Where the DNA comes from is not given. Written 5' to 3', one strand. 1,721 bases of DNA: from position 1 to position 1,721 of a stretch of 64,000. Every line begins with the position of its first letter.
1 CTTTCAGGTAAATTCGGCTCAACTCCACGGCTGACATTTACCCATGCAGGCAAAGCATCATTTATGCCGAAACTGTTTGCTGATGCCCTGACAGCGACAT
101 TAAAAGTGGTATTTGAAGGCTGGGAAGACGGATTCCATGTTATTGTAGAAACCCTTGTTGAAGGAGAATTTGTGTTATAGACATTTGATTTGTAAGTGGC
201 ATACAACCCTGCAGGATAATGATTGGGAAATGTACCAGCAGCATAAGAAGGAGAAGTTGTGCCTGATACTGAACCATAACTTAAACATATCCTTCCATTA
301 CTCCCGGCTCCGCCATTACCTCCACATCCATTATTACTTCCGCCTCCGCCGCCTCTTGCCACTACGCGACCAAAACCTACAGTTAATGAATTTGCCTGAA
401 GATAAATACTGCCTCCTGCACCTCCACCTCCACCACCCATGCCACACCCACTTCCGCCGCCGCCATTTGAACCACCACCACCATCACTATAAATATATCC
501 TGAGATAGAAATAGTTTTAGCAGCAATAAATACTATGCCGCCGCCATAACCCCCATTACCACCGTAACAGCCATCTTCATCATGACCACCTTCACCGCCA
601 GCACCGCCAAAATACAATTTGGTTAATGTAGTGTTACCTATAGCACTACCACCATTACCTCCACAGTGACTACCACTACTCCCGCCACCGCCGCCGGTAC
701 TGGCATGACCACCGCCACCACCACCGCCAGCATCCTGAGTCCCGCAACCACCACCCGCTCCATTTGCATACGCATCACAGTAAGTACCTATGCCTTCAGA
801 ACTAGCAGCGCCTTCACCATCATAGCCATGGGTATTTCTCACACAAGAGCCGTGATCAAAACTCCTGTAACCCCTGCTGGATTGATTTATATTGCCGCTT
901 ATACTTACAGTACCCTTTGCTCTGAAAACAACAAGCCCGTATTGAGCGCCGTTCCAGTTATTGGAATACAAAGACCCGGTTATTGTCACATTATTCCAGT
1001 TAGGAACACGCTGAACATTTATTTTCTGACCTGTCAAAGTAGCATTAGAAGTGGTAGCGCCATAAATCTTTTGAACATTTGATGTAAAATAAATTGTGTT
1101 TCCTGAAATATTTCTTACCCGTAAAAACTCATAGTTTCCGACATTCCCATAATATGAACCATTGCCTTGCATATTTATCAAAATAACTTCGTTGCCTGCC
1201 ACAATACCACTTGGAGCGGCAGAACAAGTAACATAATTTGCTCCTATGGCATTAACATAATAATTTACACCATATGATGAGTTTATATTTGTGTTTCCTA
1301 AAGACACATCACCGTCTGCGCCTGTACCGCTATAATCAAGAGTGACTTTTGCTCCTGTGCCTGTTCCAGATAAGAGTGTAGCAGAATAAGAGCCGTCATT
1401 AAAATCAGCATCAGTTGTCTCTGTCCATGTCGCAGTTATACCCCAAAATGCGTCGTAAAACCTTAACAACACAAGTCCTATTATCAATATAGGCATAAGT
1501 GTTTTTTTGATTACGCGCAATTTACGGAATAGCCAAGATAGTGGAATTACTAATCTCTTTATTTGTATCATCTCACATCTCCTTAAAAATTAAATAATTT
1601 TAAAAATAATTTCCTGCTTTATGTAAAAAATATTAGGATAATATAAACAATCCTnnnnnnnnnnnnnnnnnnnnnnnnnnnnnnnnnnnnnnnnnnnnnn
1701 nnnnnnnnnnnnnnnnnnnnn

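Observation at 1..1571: Glycine/cysteine-rich repeat surface protein running off the window edge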

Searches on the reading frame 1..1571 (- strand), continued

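Call 44: list_cluster_members(proteins=[P0018, P0036, P0021, P0028, P0047, P0069, P0074, P0082, P0057, P0007])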
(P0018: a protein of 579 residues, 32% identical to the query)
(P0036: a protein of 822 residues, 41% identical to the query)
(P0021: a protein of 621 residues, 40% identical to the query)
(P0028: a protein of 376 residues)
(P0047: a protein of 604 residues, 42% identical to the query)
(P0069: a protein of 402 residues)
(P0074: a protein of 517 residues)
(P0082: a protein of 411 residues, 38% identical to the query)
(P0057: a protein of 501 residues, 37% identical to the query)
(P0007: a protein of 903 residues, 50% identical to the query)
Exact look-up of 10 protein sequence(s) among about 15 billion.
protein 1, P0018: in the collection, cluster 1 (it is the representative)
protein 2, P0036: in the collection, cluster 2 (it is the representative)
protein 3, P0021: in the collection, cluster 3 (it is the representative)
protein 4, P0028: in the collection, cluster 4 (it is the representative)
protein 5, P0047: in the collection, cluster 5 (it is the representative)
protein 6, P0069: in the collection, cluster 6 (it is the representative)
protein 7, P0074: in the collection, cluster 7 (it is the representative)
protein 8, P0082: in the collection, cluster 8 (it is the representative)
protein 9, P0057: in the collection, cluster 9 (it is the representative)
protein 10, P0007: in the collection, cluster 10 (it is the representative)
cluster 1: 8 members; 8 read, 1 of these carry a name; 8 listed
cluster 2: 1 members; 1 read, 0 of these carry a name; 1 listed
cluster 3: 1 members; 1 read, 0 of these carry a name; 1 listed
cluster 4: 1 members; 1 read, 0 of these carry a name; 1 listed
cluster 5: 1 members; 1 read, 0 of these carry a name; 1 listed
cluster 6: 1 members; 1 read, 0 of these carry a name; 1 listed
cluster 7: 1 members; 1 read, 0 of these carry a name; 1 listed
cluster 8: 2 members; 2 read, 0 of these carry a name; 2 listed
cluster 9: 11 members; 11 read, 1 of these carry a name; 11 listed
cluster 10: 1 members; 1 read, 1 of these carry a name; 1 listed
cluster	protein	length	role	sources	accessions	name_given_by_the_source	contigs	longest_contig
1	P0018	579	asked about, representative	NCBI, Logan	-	-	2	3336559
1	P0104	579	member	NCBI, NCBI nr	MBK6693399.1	MAG: hypothetical protein IPG50_14495 [Myxococcales bacterium] | hypothetical protein [Myxococcales bacterium]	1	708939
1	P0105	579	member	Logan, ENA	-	-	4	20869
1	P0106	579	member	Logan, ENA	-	-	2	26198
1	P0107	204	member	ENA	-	-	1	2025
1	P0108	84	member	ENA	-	-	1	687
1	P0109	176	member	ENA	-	-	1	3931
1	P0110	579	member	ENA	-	-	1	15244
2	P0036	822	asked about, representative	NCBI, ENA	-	-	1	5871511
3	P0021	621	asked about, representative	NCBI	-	-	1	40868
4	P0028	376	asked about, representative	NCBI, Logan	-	-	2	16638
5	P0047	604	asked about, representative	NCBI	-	-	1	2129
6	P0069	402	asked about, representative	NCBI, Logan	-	-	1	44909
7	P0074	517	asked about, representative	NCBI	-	-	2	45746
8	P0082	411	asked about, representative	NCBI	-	-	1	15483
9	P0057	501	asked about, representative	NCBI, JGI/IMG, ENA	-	hypothetical protein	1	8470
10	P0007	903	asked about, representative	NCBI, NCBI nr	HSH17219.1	MAG TPA: IPT/TIG domain-containing protein, partial [Verrucomicrobiae bacterium] | IPT/TIG domain-containing protein [Verrucomicrobiae bacterium]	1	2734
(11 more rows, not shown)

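Call 51: fold_search(model_id=the predicted structure, library=viral)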
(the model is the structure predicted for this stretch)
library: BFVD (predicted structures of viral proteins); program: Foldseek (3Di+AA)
matches with E <= 10: 252; with E <= 0.001: 13
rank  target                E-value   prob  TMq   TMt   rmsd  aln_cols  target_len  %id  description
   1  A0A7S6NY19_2          3.7e-23  1.00  0.53  0.29   4.0       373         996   29  PA14 domain-containing protein [Bathycoccus sp. RCC716 virus 1]
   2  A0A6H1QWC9            1.7e-09  1.00  0.39  0.43   5.3       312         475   26  Uncharacterized protein (Fragment) [Ostreococcus mediterraneus virus 2]
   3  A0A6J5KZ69            2.2e-08  1.00  0.27  0.30  21.0       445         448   19  Uncharacterized protein [uncultured Caudovirales phage]
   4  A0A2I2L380            3.2e-08  1.00  0.26  0.28  15.6       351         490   20  Collagen-like protein [Orpheovirus IHUMI-LCC2]
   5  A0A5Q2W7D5            7.4e-07  1.00  0.29  0.26   7.9       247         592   26  (no name in the UniProt tables at hand)
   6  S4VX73                1.5e-06  1.00  0.28  0.35   7.0       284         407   20  Collagen triple helix domain containing protein [Pandoravirus dulcis]
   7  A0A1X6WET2            3.1e-06  1.00  0.26  0.11   8.5       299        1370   20  (no name in the UniProt tables at hand)
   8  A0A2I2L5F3            7.5e-06  1.00  0.28  0.19  39.5       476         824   20  Collagen-like protein [Orpheovirus IHUMI-LCC2]
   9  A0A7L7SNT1            9.0e-05  0.99  0.15  0.10  14.5       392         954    8  (no name in the UniProt tables at hand)
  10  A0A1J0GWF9            1.5e-04  0.77  0.14  0.11  18.5       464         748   10  (no name in the UniProt tables at hand)
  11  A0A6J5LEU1            2.3e-04  1.00  0.25  0.14   8.5       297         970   25  Uncharacterized protein [uncultured Caudovirales phage]
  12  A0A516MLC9            3.9e-04  0.75  0.15  0.10  15.0       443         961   10  (no name in the UniProt tables at hand)
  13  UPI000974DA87         8.6e-04  0.60  0.14  0.12  16.2       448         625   12  (no name look-up for this kind of identifier)
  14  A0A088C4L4            1.3e-03  1.00  0.14  0.11   9.7       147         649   14  (no name in the UniProt tables at hand)
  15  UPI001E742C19         1.5e-03  0.94  0.21  0.27  13.6       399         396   14  (no name look-up for this kind of identifier)
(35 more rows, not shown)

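Call 54: search_protein_representatives(alignment_id=A1)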
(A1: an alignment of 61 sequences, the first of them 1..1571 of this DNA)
Query: 61 sequences, 444 profile positions. Proteins with E-value up to 0.001 (for the whole library): 19390; up to 1e-10: 10866; up to 1e-30: 5888. The best 150 are listed.
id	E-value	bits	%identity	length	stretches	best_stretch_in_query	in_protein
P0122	0.0e+00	1241.9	-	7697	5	13-372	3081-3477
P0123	0.0e+00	1118.5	-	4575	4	23-389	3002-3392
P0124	0.0e+00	1047.5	-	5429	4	21-389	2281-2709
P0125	0.0e+00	1046.4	-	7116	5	21-389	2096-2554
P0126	1.2e-272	920.6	-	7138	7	21-395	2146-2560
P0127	6.5e-269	908.3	-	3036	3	25-391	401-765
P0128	1.4e-247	838.0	-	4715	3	25-384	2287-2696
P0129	2.8e-225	764.5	-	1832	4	25-383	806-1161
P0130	1.8e-221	751.9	-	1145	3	23-386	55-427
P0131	3.3e-218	741.2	-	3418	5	23-389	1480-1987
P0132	3.8e-209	711.3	-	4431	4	24-389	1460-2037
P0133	8.0e-209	710.2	-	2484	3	21-386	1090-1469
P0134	5.0e-205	697.7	-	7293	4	23-403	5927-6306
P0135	4.9e-204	694.5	-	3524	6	21-252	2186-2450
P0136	1.1e-201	686.7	-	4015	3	27-386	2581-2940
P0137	8.8e-197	670.5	-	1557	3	26-383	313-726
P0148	2.2e-178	609.9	-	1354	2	22-389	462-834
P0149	4.3e-178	608.9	-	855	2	15-397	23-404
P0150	4.7e-173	592.3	-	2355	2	24-388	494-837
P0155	4.0e-167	572.8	-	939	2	25-383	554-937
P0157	1.5e-165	567.6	-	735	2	13-387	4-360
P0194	1.9e-132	458.5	-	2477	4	26-247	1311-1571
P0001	2.1e-103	362.8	-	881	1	21-389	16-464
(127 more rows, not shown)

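Call 55: search_protein_families(library=pfam, proteins=[P0130, P0149, P0157, P0129, P0137, P0148, P0155], max_evalue=0.0001)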
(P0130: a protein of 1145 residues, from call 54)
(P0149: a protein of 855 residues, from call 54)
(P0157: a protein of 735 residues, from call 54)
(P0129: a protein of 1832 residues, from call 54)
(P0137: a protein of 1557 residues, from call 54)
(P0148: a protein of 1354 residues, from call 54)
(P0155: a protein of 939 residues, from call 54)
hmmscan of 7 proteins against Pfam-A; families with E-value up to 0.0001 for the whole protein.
P0130 (1145 aa): 0 families

P0149 (855 aa): 0 families

P0157 (735 aa): 0 families

P0129 (1832 aa): 0 families

P0137 (1557 aa): 0 families

P0148 (1354 aa): 0 families

P0155 (939 aa): 0 families

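Call 56: search_protein_families(library=ncbifam, proteins=[P0130, P0149, P0157, P0129, P0137, P0148, P0155], max_evalue=0.0001)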
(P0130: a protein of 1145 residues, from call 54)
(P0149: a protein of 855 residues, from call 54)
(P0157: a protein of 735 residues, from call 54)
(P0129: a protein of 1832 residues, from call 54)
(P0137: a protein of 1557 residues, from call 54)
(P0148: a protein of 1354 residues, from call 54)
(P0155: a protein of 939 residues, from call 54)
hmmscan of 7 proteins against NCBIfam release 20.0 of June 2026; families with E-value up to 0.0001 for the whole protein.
P0130 (1145 aa): 1 family
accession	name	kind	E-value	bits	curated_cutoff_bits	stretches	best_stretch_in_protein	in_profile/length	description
NF047640.1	gliding_AgmC_N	equivalog_domain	2.6e-95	319.8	275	3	59-416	26-398/412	adventurous gliding motility protein AgmC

P0149 (855 aa): 1 family
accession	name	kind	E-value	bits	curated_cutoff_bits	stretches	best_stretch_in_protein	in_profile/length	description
NF047640.1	gliding_AgmC_N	equivalog_domain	1.2e-64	218.8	275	2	74-382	96-401/412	adventurous gliding motility protein AgmC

P0157 (735 aa): 1 family
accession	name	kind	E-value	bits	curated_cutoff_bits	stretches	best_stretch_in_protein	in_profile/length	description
NF047640.1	gliding_AgmC_N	equivalog_domain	8.3e-46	156.7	275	2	63-347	98-400/412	adventurous gliding motility protein AgmC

P0129 (1832 aa): 2 families
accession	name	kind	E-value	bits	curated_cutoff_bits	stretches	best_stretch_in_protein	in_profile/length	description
NF047640.1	gliding_AgmC_N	equivalog_domain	1.7e-42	145.9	275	6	809-999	27-206/412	adventurous gliding motility protein AgmC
NF033679.1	DNRLRE_dom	domain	3.4e-08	33.7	34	1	1654-1827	2-163/164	DNRLRE domain-containing protein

P0137 (1557 aa): 1 family
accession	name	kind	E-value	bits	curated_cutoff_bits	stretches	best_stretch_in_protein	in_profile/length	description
NF047640.1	gliding_AgmC_N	equivalog_domain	1.2e-88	297.8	275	3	315-715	27-397/412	adventurous gliding motility protein AgmC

P0148 (1354 aa): 1 family
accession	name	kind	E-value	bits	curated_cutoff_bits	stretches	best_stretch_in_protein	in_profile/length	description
NF047640.1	gliding_AgmC_N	equivalog_domain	4.6e-64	216.9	275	2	1086-1346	93-362/412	adventurous gliding motility protein AgmC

P0155 (939 aa): 4 families
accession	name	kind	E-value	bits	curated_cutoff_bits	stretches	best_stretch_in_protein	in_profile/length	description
NF047640.1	gliding_AgmC_N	equivalog_domain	1.7e-34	119.5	275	2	557-933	27-402/412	adventurous gliding motility protein AgmC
NF040999.1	pilin_ComGC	equivalog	6.5e-07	29.5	75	1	11-80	2-67/84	competence type IV pilus major pilin ComGC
TIGR01710.1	typeII_sec_gspG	equivalog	2.9e-06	27.3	88.85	1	12-78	2-65/134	type II secretion system major pseudopilin GspG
TIGR01708.2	typeII_sec_gspH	equivalog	3.8e-05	23.7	80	1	13-40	4-31/169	type II secretion system minor pseudopilin GspH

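Call 61: find_encoding_contigs(protein=P0018, flank=7000, max_places=1)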
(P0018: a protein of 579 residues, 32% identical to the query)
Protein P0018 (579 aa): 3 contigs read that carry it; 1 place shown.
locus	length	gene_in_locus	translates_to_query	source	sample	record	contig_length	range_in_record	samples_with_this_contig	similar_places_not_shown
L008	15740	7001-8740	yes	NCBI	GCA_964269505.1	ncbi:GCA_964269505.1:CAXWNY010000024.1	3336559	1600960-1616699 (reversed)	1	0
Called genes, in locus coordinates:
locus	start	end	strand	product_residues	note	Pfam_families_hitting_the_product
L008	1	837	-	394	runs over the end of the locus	-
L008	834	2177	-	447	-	PF07394:DUF1501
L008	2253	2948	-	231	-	-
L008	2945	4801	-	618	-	PF07583:PSCyt2 (weak)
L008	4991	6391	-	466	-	PF16697:Yop-YscD_cpl, PF00498:FHA, PF00158:Sigma54_activat, PF14532:Sigma54_activ_2, PF25601:AAA_lid_14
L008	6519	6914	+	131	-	PF04134:DCC1-like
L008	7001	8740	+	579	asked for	-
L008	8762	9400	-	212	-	-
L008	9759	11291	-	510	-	PF07603:Lcl_C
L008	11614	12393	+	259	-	PF13409:GST_N_2, PF13417:GST_N_3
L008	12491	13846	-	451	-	PF02812:ELFV_dehydrog_N, PF00208:ELFV_dehydrog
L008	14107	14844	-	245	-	PF03167:UDG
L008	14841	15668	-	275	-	PF01148:CTP_transf_1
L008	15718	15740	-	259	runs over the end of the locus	PF01255:Prenyltransf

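Call 62: find_encoding_contigs(protein=P0036, flank=7000, max_places=1)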
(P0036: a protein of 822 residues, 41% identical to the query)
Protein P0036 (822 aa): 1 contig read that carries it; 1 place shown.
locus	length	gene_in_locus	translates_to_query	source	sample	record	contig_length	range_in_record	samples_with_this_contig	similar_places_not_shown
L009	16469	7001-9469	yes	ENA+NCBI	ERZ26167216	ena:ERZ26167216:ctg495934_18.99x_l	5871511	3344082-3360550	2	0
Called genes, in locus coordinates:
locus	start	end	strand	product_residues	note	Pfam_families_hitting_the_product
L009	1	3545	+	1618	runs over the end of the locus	PF13385:Laminin_G_3, PF10102:DUF2341, PF13385:Laminin_G_3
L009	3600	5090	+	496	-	PF01364:Peptidase_C25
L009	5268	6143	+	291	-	PF00691:OmpA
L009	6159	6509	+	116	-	PF04986:Y2_Tnp (weak)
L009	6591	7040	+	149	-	-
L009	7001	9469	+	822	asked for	-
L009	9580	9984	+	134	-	PF01364:Peptidase_C25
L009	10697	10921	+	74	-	-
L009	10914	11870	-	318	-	PF00072:Response_reg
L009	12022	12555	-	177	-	-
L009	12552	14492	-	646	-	-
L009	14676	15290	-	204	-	PF12146:Hydrolase_4 (faint), PF12697:Abhydrolase_6 (weak)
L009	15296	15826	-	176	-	PF01661:Macro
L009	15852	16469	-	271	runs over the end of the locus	PF00990:GGDEF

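Call 63: find_encoding_contigs(protein=P0017, flank=7000, max_places=1)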
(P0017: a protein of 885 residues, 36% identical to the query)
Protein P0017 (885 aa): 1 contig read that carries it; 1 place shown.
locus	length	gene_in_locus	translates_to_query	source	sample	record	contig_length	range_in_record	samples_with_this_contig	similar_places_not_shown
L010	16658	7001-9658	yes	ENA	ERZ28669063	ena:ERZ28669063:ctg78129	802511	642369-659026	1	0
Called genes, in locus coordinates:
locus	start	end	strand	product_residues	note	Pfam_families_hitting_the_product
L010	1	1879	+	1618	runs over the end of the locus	PF09255:Antig_Caf1 (faint), PF17584:ComS (faint)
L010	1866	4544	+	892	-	-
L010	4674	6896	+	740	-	PF13384:HTH_23 (faint), PF13551:HTH_29 (weak), PF21804:Transposase_29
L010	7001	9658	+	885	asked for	-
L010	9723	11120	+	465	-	PF05598:DUF772, PF01609:DDE_Tnp_1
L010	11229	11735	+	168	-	-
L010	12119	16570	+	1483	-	PF10102:DUF2341 (weak), PF13385:Laminin_G_3, PF01364:Peptidase_C25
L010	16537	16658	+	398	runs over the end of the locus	-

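Call 69: search_protein_families(library=pfam, proteins=[P0123, P0127, P0150], max_evalue=0.0001)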
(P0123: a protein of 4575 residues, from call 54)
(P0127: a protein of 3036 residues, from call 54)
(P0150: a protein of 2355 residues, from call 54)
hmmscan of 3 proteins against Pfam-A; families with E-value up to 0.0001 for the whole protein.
P0123 (4575 aa): 5 families
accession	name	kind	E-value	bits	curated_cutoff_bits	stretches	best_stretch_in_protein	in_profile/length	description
PF07691.17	PA14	-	2.6e-94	313.2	24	7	4321-4439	7-136/147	PA14 domain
PF05593.20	RHS_repeat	-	1.1e-87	287.4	22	9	578-615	1-38/38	RHS Repeat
PF20148.4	DUF6531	-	1.9e-11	44.6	24.1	1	56-129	3-74/74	Domain of unknown function (DUF6531)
PF17963.7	Big_9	-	1.2e-06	29.7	23.6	1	2871-2958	1-87/89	Bacterial Ig domain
PF00030.24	Crystall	-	8.9e-05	23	25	0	1514-1567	3-55/82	Beta/Gamma crystallin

P0127 (3036 aa): 6 families
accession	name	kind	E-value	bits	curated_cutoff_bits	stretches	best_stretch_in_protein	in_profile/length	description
PF24681.1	Kelch_KLHDC2_KLHL20_DRC7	-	1.4e-28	100.2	50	1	961-1106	46-198/221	KLHDC2/KLHL20/DRC7 Kelch-repeats domain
PF13385.13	Laminin_G_3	-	1.3e-23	84.2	27.6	1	214-356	2-146/151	Concanavalin A-like lectin/glucanases superfamily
PF13415.12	Kelch_3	-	1.3e-19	70.3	22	2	978-1022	2-48/48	Galactose oxidase, central domain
PF07691.17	PA14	-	4.1e-16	59.5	24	1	805-923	7-136/147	PA14 domain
PF13418.12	Kelch_4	-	6.1e-15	55.3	21.6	0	1062-1095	1-35/49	Galactose oxidase, central domain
PF24981.1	Beta-prop_ATRN-LZTR1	-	7e-14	52.2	50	1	952-1084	25-169/289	Attractin/LZTR1 beta-propeller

P0150 (2355 aa): 5 families
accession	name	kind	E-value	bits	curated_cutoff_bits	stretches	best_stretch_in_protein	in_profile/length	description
PF07705.17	CARDB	-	5e-24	84.9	22.7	2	1375-1475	7-99/101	CARDB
PF00041.27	fn3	-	2.3e-10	41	25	0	2179-2250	3-71/84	Fibronectin type III domain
PF21910.2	GH85_C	-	4.4e-09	37.1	27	0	2104-2141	18-54/95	GH85 endohexosaminidases, C-terminal domain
PF18998.6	Flg_new_2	-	8.1e-08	32.6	23.6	1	2026-2087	7-72/73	Divergent InlB B-repeat domain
PF22544.2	HYDIN_VesB_CFA65-like_Ig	-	3.6e-05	24.3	25.5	0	322-416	5-99/100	HYDIN/CFA65/VesB-like, Ig-like domain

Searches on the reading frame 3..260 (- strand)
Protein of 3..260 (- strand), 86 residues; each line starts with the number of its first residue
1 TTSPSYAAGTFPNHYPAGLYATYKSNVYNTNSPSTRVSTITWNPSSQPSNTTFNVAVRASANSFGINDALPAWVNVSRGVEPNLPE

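Call 52: find_homologous_proteins(query=window:3-260:-, max_evalue=0.001)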
Query seq(86 aa): 1 candidates shared short words with the query, none scored E <= 0.001.
